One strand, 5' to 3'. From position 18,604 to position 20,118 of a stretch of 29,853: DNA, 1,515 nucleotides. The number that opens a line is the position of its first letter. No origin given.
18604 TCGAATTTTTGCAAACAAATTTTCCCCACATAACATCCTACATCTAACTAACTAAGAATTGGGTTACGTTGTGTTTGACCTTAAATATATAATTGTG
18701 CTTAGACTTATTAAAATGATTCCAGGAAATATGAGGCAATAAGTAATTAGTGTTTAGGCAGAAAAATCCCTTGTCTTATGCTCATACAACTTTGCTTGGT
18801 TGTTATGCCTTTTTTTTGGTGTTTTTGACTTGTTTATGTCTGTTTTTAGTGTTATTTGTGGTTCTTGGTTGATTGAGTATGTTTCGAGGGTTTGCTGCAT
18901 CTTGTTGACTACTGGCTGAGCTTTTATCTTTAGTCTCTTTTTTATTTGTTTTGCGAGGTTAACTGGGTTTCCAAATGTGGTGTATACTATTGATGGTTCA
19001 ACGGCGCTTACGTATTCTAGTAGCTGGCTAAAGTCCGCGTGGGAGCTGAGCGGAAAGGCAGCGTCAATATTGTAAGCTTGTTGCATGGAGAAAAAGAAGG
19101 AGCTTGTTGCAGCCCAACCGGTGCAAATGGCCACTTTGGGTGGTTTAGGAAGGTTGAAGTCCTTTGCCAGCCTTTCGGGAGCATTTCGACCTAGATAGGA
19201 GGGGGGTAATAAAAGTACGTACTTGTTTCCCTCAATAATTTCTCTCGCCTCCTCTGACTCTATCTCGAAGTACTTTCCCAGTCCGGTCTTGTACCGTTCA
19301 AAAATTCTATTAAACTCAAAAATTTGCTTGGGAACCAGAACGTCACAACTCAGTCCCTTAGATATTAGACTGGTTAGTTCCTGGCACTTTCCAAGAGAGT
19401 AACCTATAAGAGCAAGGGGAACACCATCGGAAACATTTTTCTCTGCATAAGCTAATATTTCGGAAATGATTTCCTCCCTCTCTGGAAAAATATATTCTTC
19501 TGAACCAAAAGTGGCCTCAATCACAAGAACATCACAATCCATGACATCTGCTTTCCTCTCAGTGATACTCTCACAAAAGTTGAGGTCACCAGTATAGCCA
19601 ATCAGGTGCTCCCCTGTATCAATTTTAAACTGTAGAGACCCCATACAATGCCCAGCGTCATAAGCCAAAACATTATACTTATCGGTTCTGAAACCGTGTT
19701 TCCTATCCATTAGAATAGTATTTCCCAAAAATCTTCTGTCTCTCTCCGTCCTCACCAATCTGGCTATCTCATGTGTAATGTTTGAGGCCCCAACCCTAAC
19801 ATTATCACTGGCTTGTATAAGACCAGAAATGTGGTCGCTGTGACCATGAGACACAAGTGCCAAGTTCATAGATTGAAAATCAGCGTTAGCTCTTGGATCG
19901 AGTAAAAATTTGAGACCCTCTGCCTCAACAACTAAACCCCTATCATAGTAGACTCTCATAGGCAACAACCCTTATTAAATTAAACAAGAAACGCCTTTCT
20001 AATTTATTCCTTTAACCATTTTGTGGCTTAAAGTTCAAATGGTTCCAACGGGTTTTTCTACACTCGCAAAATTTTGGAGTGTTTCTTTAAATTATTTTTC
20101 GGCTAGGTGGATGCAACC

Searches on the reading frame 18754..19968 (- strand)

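Call 97: search_protein_families(library=pfam, proteins=[window:18754-19968:-], max_evalue=0.00001)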
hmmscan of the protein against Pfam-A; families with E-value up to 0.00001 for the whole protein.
window:18754-19968:- (404 aa): 1 family
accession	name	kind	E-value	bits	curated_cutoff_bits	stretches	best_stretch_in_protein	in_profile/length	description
PF12706.13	Lactamase_B_2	-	6.1e-07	29.7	27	1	24-158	20-170/200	Beta-lactamase superfamily domain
